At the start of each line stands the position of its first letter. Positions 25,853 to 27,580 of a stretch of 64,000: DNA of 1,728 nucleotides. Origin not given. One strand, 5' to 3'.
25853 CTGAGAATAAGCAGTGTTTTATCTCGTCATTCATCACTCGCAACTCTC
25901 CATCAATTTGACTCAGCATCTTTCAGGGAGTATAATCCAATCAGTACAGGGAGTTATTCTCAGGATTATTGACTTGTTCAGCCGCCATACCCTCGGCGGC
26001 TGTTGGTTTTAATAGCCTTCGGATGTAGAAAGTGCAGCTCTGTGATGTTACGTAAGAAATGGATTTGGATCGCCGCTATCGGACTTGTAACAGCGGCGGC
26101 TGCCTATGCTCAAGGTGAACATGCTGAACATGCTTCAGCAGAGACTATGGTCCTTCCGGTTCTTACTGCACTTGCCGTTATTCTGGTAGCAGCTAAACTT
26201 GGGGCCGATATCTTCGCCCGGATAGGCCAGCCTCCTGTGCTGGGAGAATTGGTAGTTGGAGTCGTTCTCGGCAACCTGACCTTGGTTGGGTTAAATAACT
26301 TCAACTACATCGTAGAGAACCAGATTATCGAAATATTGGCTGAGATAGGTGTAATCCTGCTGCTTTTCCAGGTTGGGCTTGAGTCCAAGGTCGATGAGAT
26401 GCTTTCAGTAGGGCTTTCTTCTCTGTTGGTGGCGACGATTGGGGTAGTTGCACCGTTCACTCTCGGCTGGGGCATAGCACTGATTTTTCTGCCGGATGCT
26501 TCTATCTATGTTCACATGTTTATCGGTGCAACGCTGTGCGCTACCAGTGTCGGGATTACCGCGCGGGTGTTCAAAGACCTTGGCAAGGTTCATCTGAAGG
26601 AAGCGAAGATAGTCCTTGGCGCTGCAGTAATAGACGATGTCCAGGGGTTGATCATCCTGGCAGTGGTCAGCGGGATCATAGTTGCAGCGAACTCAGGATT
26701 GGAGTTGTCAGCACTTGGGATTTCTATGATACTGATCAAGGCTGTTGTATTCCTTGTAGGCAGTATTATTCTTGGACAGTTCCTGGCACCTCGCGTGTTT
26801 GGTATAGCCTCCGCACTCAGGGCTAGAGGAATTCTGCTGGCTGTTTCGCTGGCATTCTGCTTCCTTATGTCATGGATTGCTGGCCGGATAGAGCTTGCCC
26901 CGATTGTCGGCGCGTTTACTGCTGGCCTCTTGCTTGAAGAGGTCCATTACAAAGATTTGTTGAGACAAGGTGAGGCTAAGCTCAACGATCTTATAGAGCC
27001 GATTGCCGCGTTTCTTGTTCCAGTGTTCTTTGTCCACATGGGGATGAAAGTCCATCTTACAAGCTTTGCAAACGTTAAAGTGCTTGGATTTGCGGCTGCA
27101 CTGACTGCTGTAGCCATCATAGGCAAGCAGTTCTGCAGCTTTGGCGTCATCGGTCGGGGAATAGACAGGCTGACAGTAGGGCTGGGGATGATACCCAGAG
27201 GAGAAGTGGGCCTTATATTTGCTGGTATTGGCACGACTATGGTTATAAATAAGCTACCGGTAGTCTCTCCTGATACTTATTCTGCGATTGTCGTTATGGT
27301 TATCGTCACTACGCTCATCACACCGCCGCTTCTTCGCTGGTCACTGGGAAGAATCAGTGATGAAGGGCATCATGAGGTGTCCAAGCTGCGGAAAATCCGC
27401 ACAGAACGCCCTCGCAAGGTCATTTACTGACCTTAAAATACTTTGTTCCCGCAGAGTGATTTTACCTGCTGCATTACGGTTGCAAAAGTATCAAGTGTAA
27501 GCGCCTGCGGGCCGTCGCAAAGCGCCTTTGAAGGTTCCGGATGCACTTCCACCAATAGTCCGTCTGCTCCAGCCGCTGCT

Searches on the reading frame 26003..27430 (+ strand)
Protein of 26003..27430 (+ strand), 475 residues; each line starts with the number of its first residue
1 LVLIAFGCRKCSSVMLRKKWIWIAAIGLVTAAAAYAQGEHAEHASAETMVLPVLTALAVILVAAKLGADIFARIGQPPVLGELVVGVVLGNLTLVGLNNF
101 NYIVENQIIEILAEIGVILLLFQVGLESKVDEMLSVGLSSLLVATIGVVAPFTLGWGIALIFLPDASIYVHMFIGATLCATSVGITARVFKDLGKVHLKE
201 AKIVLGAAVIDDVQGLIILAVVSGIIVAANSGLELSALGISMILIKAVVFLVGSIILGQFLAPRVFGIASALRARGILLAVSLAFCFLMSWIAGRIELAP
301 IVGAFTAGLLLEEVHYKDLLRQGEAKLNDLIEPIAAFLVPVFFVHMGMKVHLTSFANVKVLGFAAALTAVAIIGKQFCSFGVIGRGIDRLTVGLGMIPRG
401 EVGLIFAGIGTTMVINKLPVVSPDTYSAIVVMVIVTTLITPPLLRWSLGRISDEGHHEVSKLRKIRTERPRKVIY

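Call 42: search_protein_families(library=pfam, proteins=[window:26003-27430:+], max_evalue=0.00001)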
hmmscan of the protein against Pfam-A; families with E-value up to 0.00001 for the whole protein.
window:26003-27430:+ (475 aa): 1 family
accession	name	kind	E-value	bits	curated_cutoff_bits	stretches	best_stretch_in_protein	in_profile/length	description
PF00999.27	Na_H_Exchanger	-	2.5e-55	188.3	26.2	1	64-444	7-373/375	Sodium/hydrogen exchanger, transmembrane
